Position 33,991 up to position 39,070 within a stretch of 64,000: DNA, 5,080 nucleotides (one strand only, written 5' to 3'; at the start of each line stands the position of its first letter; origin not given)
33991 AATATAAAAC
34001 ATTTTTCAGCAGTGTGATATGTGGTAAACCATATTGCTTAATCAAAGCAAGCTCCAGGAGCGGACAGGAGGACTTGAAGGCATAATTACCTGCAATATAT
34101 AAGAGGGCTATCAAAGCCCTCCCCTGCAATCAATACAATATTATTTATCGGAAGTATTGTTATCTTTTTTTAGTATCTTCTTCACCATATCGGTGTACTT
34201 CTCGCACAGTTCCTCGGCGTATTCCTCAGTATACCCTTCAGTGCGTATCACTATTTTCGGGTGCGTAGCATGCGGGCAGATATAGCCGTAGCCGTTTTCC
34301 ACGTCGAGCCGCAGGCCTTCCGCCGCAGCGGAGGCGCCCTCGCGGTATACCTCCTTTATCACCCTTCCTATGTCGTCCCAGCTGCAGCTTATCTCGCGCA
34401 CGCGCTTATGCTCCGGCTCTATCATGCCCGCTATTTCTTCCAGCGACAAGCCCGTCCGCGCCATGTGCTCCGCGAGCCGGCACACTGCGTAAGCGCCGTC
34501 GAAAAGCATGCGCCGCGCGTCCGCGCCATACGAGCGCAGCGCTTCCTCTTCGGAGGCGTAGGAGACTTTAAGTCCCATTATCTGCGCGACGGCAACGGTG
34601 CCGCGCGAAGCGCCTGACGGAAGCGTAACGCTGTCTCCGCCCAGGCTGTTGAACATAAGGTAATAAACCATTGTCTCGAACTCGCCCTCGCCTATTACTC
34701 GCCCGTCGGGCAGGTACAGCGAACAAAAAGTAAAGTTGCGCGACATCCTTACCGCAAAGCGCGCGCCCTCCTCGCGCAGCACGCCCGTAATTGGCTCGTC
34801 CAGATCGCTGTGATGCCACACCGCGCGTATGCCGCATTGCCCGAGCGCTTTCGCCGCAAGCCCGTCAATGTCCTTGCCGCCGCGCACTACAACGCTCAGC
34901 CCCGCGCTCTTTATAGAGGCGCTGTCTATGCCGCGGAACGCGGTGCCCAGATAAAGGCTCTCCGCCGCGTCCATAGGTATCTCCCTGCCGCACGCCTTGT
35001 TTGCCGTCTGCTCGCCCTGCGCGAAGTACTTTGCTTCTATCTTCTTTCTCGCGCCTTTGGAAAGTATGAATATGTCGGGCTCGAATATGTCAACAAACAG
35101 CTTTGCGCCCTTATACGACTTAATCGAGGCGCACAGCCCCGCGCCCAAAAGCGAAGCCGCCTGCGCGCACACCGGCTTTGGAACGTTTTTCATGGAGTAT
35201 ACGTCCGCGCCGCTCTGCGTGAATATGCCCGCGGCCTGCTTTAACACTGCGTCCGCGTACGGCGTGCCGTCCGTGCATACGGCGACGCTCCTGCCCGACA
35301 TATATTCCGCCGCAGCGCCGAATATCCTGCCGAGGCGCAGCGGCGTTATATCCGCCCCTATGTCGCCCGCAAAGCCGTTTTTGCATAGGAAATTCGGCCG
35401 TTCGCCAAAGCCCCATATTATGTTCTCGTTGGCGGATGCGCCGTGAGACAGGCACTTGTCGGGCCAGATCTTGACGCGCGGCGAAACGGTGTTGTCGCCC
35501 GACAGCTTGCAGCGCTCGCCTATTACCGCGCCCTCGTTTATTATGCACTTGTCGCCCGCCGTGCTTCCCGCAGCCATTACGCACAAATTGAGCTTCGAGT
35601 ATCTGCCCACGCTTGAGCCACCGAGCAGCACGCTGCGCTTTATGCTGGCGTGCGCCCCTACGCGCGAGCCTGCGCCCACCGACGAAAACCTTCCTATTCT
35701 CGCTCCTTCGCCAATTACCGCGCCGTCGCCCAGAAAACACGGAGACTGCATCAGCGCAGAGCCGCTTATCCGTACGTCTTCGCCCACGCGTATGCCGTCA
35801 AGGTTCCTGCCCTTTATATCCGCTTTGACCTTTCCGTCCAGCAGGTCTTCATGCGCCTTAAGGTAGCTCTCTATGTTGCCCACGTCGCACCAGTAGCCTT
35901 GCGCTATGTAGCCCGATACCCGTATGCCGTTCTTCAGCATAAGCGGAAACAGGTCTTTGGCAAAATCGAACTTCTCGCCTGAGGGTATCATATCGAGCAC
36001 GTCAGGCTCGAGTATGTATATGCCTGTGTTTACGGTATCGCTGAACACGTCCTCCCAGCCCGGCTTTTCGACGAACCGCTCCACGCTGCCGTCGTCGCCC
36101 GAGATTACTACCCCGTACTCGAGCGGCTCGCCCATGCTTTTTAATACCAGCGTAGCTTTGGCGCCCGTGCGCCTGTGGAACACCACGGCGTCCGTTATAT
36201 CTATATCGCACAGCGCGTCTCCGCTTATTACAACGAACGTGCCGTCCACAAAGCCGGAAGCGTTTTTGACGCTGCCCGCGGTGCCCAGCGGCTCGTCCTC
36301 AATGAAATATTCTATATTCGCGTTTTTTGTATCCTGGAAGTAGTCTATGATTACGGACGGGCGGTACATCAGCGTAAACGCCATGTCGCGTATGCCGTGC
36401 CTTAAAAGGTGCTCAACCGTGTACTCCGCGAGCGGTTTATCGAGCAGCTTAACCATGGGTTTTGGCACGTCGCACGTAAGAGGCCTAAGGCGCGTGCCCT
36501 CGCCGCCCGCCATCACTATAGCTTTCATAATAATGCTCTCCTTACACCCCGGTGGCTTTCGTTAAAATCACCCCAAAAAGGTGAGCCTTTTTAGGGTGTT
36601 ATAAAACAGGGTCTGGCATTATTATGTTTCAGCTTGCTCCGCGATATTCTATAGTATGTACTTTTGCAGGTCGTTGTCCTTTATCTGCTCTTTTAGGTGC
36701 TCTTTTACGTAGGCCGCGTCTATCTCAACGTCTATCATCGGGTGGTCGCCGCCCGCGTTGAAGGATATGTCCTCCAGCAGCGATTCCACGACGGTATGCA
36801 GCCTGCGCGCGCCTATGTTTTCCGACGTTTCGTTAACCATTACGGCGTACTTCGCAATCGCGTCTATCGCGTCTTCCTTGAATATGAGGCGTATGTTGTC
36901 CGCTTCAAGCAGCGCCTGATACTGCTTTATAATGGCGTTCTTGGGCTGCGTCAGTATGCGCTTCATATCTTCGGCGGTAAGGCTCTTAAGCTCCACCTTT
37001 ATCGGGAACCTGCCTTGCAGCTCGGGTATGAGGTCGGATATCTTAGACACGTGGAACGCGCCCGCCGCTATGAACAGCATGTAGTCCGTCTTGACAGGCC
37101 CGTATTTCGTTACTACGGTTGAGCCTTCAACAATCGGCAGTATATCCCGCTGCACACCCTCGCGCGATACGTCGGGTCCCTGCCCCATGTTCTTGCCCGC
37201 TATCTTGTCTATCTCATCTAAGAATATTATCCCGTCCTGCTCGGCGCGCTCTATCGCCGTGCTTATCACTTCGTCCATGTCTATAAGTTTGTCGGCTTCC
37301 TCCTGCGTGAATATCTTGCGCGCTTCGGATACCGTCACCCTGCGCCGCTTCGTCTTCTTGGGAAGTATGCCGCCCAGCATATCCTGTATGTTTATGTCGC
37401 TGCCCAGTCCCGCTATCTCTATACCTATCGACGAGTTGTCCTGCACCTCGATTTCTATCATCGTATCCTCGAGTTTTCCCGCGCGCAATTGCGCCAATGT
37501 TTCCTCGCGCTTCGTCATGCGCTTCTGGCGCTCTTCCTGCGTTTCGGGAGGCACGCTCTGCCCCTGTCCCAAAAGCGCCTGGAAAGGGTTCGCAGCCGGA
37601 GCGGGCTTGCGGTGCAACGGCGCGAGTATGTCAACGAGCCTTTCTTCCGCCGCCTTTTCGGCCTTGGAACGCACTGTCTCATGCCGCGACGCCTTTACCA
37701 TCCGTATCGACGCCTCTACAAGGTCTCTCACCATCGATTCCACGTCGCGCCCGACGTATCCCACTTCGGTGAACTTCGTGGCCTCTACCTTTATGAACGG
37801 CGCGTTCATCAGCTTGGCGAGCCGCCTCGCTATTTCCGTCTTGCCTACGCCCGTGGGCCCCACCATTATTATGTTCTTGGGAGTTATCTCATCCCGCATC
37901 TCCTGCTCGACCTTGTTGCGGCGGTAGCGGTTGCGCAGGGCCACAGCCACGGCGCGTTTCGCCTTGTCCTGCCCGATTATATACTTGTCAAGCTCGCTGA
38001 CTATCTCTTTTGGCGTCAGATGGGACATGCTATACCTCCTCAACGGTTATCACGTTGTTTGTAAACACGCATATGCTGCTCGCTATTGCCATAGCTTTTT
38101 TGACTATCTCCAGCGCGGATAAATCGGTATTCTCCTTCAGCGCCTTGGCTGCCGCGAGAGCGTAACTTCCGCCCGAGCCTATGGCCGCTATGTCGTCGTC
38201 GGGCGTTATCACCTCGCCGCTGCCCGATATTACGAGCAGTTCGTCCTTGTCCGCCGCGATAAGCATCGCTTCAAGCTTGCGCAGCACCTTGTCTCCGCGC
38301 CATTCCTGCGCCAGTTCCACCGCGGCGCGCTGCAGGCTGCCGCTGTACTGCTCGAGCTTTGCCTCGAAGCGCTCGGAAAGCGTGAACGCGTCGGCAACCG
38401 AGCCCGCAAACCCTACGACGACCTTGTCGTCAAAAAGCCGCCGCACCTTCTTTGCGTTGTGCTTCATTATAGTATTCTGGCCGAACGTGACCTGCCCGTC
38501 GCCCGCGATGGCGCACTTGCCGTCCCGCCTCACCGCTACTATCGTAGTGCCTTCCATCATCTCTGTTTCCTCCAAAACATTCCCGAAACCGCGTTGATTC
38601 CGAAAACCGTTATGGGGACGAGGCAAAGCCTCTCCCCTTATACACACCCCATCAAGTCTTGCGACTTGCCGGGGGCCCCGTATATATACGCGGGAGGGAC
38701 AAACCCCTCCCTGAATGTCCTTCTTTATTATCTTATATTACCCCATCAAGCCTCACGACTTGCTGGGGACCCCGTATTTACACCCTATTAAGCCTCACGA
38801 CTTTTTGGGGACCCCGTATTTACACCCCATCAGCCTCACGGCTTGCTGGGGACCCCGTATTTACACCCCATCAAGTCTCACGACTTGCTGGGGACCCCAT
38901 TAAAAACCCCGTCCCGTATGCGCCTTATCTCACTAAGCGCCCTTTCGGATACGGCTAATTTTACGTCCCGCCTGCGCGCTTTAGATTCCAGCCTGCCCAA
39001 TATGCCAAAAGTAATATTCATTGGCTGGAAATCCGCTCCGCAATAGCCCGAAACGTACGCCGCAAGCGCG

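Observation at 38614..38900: Very dense, polar family of ~40-bp hairpin repeats (REP/BIME-like) that I do not recognise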

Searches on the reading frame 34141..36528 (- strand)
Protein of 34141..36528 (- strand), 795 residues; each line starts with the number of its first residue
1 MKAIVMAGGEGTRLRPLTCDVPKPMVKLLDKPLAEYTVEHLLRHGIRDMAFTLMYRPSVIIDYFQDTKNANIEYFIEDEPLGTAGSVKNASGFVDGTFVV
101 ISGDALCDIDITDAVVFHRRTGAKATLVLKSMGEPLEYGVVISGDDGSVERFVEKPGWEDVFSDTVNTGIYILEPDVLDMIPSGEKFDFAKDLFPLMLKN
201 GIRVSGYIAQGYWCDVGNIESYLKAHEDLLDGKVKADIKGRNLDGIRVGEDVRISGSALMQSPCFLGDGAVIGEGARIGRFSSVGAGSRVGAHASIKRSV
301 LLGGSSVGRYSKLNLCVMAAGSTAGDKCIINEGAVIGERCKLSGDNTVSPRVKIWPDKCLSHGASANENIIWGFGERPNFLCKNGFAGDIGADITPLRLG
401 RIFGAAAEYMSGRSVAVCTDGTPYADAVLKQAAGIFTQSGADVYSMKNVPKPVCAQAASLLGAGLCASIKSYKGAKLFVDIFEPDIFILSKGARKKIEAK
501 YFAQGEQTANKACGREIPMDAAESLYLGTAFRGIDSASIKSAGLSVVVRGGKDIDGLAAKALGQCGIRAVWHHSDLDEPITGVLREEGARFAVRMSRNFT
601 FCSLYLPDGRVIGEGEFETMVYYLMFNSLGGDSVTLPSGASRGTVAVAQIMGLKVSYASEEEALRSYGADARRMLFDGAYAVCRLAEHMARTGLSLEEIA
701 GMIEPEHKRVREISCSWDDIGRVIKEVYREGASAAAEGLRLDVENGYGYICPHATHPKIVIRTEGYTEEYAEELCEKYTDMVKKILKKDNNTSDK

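Call 20: search_protein_families(library=ncbifam, proteins=[window:34141-36528:-], max_evalue=0.00001)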
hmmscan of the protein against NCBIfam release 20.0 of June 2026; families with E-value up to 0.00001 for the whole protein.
window:34141-36528:- (795 aa): 36 families (the best 25 are shown)
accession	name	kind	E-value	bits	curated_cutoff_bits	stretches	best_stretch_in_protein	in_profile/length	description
NF052502.1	man1P_GTase_Rv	exception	9.7e-68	228.6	440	1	2-357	2-339/352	mannose-1-phosphate guanylyltransferase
TIGR03992.1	Arch_glmU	subfamily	2.9e-53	181.2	292.1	1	1-319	1-322/393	bifunctional sugar-1-phosphate nucleotidylyltransferase/acetyltransferase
TIGR01208.1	rmlA_long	equivalog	1.6e-44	152.3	320.25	1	2-319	1-326/353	glucose-1-phosphate thymidylyltransferase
NF049965.1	GlMnHpPGnyltfHddC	equivalog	8e-35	120.5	300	1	1-223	1-215/221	D-glycero-D-manno-heptose 1-phosphate guanosyltransferase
NF041313.1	UDPGP_AglF_Halo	equivalog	9.9e-34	116.8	400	1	1-221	1-226/234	UTP--glucose-1-phosphate uridylyltransferase AglF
NF041173.1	Sug_nt_acttase_Thmprot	equivalog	1.3e-32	113.3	600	1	1-319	1-322/405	bifunctional sugar-1-phosphate nucleotidylyltransferase/acetyltransferase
TIGR02091.1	glgC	equivalog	3.8e-31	108.5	424.9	1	2-331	2-363/364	glucose-1-phosphate adenylyltransferase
NF045761.1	NAMPUrTaseMurU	equivalog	4.1e-29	102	250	1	1-221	1-219/226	N-acetylmuramate alpha-1-phosphate uridylyltransferase MurU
NF003670.0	PRK05293.1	equivalog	3.6e-28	98.6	470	1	3-346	7-356/382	glucose-1-phosphate adenylyltransferase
TIGR02623.1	G1P_cyt_trans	equivalog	6.1e-26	91.4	300.25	2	83-216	106-232/255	glucose-1-phosphate cytidylyltransferase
NF002772.0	PRK02862.1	equivalog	2.5e-20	72.6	537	1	168-346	210-396/429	glucose-1-phosphate adenylyltransferase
TIGR01173.1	glmU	equivalog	4.9e-20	71.8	366.85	1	1-178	1-177/452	bifunctional UDP-N-acetylglucosamine diphosphorylase/glucosamine-1-phosphate N-acetyltransferase GlmU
NF002023.0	PRK00844.1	subfamily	1.1e-19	70.5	458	1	3-320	9-371/408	glucose-1-phosphate adenylyltransferase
NF001947.0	PRK00725.1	subfamily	1.3e-19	70.3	470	1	3-339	19-396/426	glucose-1-phosphate adenylyltransferase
NF010935.0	PRK14355.1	equivalog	3.7e-19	68.7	718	1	2-179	5-184/459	bifunctional UDP-N-acetylglucosamine diphosphorylase/glucosamine-1-phosphate N-acetyltransferase GlmU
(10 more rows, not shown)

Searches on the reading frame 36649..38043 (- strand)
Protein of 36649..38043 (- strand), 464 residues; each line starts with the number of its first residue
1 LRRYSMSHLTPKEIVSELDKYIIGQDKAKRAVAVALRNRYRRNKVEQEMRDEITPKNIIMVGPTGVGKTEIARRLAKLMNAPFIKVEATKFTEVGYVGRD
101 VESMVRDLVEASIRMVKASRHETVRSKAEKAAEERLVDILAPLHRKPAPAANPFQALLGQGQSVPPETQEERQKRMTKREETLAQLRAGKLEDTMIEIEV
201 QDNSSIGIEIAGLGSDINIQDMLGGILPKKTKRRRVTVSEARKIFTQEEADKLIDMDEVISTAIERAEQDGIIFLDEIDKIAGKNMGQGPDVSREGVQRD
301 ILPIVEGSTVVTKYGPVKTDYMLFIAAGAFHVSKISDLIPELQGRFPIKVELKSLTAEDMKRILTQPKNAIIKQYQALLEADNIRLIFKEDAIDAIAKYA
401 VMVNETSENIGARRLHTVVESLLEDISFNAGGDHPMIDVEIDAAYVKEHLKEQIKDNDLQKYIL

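Call 20: search_protein_families(library=ncbifam, proteins=[window:36649-38043:-], max_evalue=0.00001)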
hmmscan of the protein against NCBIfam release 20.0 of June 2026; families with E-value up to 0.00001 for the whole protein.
window:36649-38043:- (464 aa): 15 families
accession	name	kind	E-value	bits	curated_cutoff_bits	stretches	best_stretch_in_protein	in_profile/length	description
TIGR00390.1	hslU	equivalog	6.1e-188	625.2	362.45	1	9-464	1-441/441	ATP-dependent protease ATPase subunit HslU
NF003745.1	PRK05342.1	equivalog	8.1e-73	245.6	359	3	7-118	58-172/418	ATP-dependent Clp protease ATP-binding subunit ClpX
TIGR00382.1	clpX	equivalog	1e-63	215.8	370.75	3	10-117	68-179/414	ATP-dependent protease ATP-binding subunit ClpX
TIGR02639.1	ClpA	equivalog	5.9e-13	47.9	993.15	1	13-99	450-531/734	ATP-dependent Clp protease ATP-binding subunit ClpA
TIGR01242.2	TIGR01242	subfamily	6.3e-10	38.6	500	1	54-111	147-202/362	proteasome-activating nucleotidase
NF003069.1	PRK03992.1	subfamily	1.3e-09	37.7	500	0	54-110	164-218/379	proteasome-activating nucleotidase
NF008004.0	PRK10733.1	equivalog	7e-08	30.9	1008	1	22-112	154-240/644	ATP-dependent zinc metalloprotease FtsH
TIGR01241.2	FtsH_fam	equivalog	2.3e-07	30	600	0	55-111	195-249/598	ATP-dependent zinc metalloprotease FtsH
TIGR03922.1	T7SS_EccA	equivalog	2.5e-07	29.6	466.65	0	17-79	274-336/557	type VII secretion AAA-ATPase EccA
TIGR03346.1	chaperone_ClpB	equivalog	2.9e-07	29.2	1232.1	1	16-79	561-619/853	ATP-dependent chaperone ClpB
NF047747.1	PrtsmActNtasePan2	equivalog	2.4e-06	27.1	700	0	54-111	184-239/397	proteasome-activating nucleotidase Pan2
NF047748.1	PrtsmActNtasePan1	equivalog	3.6e-06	26.3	750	0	54-111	181-236/405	proteasome-activating nucleotidase Pan1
NF008263.0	PRK11034.1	equivalog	3.9e-06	25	1350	0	12-99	450-532/758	ATP-dependent Clp protease ATP-binding subunit ClpA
TIGR02928.1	TIGR02928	subfamily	9.2e-06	24.7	181.3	0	47-81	32-66/366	orc1/cdc6 family replication initiation protein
NF010552.0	PRK13946.1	equivalog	9.9e-06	25.3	186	0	41-85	9-53/198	shikimate kinase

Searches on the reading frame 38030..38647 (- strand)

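Call 20: search_protein_families(library=ncbifam, proteins=[window:38030-38647:-], max_evalue=0.00001)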
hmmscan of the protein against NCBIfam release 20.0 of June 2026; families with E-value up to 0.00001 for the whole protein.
window:38030-38647:- (205 aa): 4 families
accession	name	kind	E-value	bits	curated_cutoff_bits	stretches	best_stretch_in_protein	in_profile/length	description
NF003964.0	PRK05456.1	equivalog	8.6e-84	279.6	137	1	29-205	3-178/179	ATP-dependent protease subunit HslV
TIGR03692.1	ATP_dep_HslV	equivalog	3.2e-82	274.3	157.75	1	34-205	1-171/171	HslVU peptidase proteolytic subunit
TIGR03634.1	arc_protsome_B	equivalog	5.1e-10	39.2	224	1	33-203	1-178/185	archaeal proteasome endopeptidase complex subunit beta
TIGR03690.1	20S_bact_beta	equivalog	3.1e-07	30.4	191.9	1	31-102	3-72/222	proteasome subunit beta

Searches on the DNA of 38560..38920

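Call 32: search_rna_families(source=window, start=38560, end=38920, threshold=evalue, max_evalue=10, show_alignments=3)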
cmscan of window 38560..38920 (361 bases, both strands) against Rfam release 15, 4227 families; matches with E-value up to 10: 4.
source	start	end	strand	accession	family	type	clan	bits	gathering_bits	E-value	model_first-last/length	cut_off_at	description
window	38631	38716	-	RF01730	Termite-leu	Cis-reg;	-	18.2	51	0.19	1-78/78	no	Termite-leu RNA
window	38590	38696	+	RF02695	NrsZ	Gene; sRNA;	-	14.3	76.9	0.12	1-236/236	no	Nitrogen regulated small RNA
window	38610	38680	+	RF01068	Guanidine-II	Cis-reg; riboswitch;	-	14.2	32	1.6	1-48/48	no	Guanidine-II riboswitch aptamer (mini-ykkC)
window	38803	38870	+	RF01068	Guanidine-II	Cis-reg; riboswitch;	-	12.7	32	3.6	1-48/48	no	Guanidine-II riboswitch aptamer (mini-ykkC)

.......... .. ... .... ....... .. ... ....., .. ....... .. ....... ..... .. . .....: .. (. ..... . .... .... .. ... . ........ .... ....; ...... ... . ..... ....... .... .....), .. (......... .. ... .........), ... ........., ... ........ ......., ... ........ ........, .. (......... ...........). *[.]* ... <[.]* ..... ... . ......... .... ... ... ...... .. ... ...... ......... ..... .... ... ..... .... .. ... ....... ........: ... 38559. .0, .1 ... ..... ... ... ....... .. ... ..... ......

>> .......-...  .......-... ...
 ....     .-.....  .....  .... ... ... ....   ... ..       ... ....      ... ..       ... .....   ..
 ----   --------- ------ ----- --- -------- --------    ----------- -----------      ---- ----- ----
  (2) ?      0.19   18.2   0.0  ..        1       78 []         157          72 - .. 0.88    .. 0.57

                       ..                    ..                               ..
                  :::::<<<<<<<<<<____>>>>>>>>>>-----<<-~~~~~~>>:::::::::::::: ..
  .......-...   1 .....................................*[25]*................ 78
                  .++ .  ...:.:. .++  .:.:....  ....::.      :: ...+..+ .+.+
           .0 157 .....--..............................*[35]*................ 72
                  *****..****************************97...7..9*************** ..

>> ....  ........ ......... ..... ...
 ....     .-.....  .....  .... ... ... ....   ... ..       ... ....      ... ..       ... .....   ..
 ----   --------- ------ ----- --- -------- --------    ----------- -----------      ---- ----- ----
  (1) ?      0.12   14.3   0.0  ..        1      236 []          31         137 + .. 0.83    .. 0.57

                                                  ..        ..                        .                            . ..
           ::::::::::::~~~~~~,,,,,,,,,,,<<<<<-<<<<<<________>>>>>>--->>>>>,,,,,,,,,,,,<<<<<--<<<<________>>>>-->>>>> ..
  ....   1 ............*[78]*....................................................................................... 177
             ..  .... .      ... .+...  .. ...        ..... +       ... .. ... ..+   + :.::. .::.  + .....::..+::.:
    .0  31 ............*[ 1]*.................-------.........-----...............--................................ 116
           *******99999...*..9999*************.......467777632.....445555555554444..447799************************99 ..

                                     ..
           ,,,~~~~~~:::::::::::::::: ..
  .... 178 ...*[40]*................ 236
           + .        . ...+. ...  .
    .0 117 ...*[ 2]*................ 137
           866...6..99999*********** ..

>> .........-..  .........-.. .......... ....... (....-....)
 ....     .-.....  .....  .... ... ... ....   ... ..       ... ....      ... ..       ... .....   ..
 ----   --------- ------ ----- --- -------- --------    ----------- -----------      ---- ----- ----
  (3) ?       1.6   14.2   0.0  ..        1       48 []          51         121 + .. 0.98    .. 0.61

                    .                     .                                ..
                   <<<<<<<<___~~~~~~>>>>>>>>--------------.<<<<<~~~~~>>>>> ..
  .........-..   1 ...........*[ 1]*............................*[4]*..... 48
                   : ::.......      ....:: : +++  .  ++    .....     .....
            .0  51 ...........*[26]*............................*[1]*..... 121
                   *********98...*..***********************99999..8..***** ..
